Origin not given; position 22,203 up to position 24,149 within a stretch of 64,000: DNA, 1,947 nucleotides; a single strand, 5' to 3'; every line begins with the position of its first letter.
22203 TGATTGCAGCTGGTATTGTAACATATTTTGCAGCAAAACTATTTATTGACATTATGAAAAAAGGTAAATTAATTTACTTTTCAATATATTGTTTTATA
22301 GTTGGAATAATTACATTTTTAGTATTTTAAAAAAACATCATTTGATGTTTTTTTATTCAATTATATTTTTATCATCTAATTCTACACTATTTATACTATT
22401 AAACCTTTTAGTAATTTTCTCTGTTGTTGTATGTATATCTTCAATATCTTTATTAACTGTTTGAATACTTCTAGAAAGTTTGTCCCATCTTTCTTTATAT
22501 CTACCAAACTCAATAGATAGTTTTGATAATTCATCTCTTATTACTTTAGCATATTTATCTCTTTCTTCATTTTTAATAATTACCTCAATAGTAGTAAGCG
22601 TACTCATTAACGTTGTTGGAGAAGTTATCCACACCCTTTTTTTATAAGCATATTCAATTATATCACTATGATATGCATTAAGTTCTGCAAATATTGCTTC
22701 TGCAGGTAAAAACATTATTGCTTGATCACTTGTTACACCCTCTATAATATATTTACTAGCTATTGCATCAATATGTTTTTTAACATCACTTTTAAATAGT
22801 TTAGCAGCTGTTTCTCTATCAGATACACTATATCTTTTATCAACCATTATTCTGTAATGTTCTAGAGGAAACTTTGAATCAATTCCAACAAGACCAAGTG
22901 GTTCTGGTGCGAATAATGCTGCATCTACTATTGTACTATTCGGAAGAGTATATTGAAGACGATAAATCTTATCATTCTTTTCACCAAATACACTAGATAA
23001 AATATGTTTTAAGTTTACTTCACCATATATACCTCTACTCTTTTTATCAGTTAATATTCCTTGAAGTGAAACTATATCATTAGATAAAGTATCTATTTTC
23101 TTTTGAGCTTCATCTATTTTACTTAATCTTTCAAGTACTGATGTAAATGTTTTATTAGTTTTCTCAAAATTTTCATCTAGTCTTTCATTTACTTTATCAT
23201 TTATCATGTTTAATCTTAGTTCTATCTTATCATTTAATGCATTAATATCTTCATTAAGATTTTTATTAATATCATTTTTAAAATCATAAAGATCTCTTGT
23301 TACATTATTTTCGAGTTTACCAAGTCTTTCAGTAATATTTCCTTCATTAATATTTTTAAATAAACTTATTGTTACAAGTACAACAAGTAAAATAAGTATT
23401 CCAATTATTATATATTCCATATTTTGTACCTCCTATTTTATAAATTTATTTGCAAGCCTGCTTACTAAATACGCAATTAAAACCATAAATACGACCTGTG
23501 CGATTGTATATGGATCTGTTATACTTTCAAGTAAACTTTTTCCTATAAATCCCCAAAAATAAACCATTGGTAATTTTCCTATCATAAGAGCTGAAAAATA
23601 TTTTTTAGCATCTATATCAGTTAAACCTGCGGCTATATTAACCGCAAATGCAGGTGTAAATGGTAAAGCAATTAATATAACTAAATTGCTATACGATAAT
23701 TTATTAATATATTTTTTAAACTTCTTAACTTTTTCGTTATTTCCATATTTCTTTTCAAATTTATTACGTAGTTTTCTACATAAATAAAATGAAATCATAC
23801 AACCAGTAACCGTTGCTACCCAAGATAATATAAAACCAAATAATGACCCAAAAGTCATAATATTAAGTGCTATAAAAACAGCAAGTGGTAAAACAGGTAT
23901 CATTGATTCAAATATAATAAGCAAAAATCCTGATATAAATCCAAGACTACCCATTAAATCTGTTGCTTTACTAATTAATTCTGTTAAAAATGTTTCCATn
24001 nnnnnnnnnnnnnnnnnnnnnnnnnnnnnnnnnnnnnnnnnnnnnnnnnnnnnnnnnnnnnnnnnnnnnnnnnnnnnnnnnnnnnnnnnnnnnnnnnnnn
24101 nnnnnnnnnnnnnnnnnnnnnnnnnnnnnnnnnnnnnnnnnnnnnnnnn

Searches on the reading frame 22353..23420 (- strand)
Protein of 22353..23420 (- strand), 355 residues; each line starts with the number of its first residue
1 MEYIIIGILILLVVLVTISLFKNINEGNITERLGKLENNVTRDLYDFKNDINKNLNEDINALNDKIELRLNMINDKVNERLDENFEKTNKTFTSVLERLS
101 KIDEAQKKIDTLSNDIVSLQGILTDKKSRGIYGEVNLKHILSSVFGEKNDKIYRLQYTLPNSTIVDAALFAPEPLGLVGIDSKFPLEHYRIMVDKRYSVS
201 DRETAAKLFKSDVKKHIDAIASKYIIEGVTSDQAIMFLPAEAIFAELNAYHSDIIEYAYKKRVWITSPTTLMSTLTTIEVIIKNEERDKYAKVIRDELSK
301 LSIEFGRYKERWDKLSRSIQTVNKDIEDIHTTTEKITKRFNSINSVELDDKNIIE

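Call 33: search_protein_families(library=pfam, proteins=[window:22353-23420:-], max_evalue=0.001)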
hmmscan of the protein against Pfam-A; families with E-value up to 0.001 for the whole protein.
window:22353-23420:- (355 aa): 2 families
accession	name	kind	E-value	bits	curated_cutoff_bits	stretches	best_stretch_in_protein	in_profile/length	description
PF02646.22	RmuC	-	8.3e-58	196.2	26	1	69-350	2-288/291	RmuC family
PF01519.22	DUF16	-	0.00027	21.8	40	0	274-344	35-103/104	Protein of unknown function DUF16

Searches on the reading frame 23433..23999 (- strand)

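Call 33: search_protein_families(library=pfam, proteins=[window:23433-23999:-], max_evalue=0.001)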
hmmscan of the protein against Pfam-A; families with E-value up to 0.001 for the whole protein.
window:23433-23999:- (188 aa): 3 families
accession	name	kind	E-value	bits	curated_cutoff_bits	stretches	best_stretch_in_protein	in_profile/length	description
PF09335.16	VTT_dom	-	2.2e-23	83.5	33.9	1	37-154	1-122/123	VTT domain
PF06695.16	Sm_multidrug_ex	-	0.00028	21.9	30.7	1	41-143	6-116/121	Putative small multi-drug export protein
PF14163.11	SieB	-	0.00059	19.9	26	0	26-109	3-86/147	Super-infection exclusion protein B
